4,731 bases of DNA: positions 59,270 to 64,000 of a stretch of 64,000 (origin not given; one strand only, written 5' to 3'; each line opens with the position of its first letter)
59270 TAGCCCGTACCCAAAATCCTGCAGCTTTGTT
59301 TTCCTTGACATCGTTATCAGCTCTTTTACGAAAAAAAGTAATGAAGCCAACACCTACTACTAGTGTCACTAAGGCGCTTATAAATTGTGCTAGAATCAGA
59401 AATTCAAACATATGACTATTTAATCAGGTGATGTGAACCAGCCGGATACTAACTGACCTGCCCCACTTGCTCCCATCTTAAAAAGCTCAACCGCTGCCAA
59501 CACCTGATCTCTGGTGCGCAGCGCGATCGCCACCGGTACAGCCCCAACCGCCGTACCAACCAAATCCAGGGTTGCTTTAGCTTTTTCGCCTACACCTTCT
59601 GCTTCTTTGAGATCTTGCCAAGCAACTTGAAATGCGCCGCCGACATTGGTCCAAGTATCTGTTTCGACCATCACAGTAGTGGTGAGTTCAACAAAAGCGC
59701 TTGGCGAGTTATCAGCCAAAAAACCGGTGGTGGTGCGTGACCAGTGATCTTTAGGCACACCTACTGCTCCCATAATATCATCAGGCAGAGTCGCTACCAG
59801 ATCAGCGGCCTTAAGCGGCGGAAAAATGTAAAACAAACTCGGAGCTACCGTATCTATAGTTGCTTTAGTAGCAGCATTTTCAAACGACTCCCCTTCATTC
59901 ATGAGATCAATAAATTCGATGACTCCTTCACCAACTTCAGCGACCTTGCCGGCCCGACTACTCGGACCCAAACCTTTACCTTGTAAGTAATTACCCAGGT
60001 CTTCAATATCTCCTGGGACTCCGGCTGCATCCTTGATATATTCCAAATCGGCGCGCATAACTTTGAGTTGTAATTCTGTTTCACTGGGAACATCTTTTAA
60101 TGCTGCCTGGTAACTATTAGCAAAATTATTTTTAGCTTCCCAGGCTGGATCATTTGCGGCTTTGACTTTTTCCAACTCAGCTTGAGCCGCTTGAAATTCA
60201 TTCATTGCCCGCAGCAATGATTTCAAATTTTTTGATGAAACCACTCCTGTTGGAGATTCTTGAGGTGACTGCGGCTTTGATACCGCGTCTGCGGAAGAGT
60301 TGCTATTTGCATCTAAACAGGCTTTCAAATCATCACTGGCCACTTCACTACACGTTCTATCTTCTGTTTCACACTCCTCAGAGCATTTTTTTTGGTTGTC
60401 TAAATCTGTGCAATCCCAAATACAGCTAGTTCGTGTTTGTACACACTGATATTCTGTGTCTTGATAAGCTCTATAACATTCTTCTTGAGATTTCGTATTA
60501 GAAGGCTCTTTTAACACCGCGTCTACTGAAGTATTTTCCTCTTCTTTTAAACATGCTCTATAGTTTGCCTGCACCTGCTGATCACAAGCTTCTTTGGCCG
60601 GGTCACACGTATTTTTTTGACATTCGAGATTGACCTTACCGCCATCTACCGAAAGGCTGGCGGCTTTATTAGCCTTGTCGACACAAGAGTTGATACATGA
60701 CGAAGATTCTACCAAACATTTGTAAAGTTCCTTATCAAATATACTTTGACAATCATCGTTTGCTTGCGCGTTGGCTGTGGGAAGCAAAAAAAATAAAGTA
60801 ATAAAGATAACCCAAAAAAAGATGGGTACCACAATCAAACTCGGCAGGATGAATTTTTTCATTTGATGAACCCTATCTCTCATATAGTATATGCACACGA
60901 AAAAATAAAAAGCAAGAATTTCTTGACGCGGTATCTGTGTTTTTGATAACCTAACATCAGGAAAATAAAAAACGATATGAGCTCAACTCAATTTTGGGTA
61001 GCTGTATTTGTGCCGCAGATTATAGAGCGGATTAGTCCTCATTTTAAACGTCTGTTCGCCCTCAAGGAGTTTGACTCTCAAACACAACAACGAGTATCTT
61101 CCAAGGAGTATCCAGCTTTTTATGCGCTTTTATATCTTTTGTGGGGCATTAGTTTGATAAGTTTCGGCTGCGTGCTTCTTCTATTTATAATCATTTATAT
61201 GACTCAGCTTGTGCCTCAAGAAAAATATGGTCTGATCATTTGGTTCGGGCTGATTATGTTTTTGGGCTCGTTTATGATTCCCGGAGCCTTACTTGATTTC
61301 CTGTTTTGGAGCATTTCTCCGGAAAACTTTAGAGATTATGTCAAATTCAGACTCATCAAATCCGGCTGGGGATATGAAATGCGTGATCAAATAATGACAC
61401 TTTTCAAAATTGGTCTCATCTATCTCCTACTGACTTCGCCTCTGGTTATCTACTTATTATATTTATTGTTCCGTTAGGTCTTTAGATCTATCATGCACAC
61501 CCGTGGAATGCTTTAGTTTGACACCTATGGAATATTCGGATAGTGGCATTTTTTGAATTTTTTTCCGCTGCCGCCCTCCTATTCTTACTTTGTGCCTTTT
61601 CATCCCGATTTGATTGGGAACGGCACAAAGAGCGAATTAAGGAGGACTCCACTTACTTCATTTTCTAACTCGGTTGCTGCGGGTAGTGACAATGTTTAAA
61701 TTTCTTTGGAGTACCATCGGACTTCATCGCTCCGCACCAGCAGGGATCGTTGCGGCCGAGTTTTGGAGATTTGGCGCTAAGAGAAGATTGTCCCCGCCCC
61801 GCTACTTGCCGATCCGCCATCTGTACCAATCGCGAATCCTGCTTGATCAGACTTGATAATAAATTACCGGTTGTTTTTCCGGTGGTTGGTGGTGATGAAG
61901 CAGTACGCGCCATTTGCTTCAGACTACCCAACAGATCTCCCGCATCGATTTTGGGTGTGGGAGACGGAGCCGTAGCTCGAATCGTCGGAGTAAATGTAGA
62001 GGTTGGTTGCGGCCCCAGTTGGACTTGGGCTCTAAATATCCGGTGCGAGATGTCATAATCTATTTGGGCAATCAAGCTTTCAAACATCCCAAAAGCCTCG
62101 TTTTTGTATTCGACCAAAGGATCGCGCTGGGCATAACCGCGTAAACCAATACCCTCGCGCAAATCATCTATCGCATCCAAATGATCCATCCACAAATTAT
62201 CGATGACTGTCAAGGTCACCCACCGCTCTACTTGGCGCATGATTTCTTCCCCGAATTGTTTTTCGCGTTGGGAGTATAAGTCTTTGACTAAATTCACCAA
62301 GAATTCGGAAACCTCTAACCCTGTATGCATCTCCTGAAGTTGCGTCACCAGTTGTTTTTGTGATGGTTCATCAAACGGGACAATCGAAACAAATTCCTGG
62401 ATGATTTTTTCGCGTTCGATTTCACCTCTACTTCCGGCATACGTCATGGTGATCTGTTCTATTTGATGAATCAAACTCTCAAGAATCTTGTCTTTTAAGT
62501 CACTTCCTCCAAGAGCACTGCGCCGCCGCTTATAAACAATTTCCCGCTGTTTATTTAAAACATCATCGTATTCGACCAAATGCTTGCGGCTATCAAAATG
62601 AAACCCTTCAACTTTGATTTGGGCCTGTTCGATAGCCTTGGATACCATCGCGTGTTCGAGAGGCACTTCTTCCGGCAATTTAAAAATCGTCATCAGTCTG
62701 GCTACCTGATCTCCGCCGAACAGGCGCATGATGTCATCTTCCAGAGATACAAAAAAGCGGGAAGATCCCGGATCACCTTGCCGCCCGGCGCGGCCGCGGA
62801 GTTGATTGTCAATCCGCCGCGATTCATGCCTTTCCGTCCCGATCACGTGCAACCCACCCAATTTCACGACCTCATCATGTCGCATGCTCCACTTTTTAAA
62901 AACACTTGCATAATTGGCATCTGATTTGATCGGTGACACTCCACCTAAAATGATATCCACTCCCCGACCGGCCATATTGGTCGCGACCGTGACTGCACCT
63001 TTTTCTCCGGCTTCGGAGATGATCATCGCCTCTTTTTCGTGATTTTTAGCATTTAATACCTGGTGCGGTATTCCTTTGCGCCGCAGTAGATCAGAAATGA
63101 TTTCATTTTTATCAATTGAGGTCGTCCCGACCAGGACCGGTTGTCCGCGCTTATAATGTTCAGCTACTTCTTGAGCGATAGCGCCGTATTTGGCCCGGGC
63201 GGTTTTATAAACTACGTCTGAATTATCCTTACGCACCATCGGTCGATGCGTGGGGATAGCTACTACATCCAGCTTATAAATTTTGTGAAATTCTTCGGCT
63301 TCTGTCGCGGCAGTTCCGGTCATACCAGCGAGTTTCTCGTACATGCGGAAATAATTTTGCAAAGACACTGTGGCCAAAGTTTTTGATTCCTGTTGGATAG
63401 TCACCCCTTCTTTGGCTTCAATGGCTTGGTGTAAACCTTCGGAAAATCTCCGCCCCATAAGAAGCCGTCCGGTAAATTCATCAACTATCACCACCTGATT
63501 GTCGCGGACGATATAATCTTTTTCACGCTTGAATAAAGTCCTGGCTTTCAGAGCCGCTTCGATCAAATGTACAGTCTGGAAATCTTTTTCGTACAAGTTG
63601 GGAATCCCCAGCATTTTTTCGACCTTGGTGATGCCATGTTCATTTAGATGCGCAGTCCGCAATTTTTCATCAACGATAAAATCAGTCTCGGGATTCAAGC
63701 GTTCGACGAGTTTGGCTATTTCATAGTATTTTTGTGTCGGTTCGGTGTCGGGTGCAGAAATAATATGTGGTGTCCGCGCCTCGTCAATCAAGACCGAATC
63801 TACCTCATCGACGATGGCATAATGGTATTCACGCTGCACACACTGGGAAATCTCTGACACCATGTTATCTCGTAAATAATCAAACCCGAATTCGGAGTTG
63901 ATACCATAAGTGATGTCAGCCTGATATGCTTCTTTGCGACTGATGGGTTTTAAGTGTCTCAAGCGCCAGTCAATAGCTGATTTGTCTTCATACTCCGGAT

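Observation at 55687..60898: Tandemly duplicated two-gene module pairing a Cys-rich secreted protein with an RDD-domain / Ca-binding membrane protein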

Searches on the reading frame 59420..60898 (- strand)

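Call 5: search_protein_families(library=pfam, proteins=[window:59420-60898:-], max_evalue=1)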
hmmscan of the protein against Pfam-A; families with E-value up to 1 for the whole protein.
window:59420-60898:- (492 aa): 1 family
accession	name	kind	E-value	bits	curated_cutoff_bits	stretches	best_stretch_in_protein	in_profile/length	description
PF14658.12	EF-hand_9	-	0.079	13.9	37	1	217-254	12-49/66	EF-hand domain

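Call 9: search_protein_families(library=ncbifam, proteins=[window:59420-60898:-], max_evalue=1)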
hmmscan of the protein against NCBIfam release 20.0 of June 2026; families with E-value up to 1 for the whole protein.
window:59420-60898:- (492 aa): 2 families
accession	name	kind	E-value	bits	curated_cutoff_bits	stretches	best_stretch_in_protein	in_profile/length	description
NF047583.1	LIC10604_fam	equivalog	0.027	14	200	1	221-287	40-106/161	LIC10604 family protein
TIGR03656.1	IsdC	equivalog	0.77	9.5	155.85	0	26-98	8-77/219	heme uptake protein IsdC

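Call 68: search_protein_families(library=padloc, proteins=[window:59420-60898:-], max_evalue=0.1)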
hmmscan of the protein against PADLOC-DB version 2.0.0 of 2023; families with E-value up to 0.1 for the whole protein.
window:59420-60898:- (492 aa): 0 families

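Call 69: search_protein_families(library=phrogs, proteins=[window:59420-60898:-], max_evalue=0.1)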
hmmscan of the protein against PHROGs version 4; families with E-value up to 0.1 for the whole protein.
window:59420-60898:- (492 aa): 0 families

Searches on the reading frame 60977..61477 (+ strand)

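Call 5: search_protein_families(library=pfam, proteins=[window:60977-61477:+], max_evalue=1)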
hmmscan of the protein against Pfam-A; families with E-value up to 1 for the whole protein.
window:60977-61477:+ (166 aa): 1 family
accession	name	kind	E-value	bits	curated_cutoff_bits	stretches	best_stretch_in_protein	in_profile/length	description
PF17370.7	DUF5392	-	0.86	10.1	25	0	51-98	28-73/139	Family of unknown function (DUF5392)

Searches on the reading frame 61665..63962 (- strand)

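Call 80: search_protein_families(library=pfam, proteins=[window:61665-63962:-], max_evalue=0.001)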
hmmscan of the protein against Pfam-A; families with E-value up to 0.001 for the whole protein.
window:61665-63962:- (765 aa): 5 families
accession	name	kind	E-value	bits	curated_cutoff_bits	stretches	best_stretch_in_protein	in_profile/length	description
PF21090.3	P-loop_SecA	-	1.1e-84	283.6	27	1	241-431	1-204/205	SecA P-loop domain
PF07516.18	SecA_SW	-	1.5e-60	205.2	26.7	1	434-646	1-200/200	SecA Wing and Scaffold domain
PF07517.20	SecA_DEAD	-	9.5e-57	192.9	24.6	1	4-226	156-290/290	SecA DEAD-like domain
PF01043.26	SecA_PP_bind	-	2.8e-38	131.3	23.5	1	76-182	3-110/110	SecA preprotein cross-linking domain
PF00271.37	Helicase_C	-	0.00022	21.9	23.5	0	260-337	4-81/110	Helicase conserved C-terminal domain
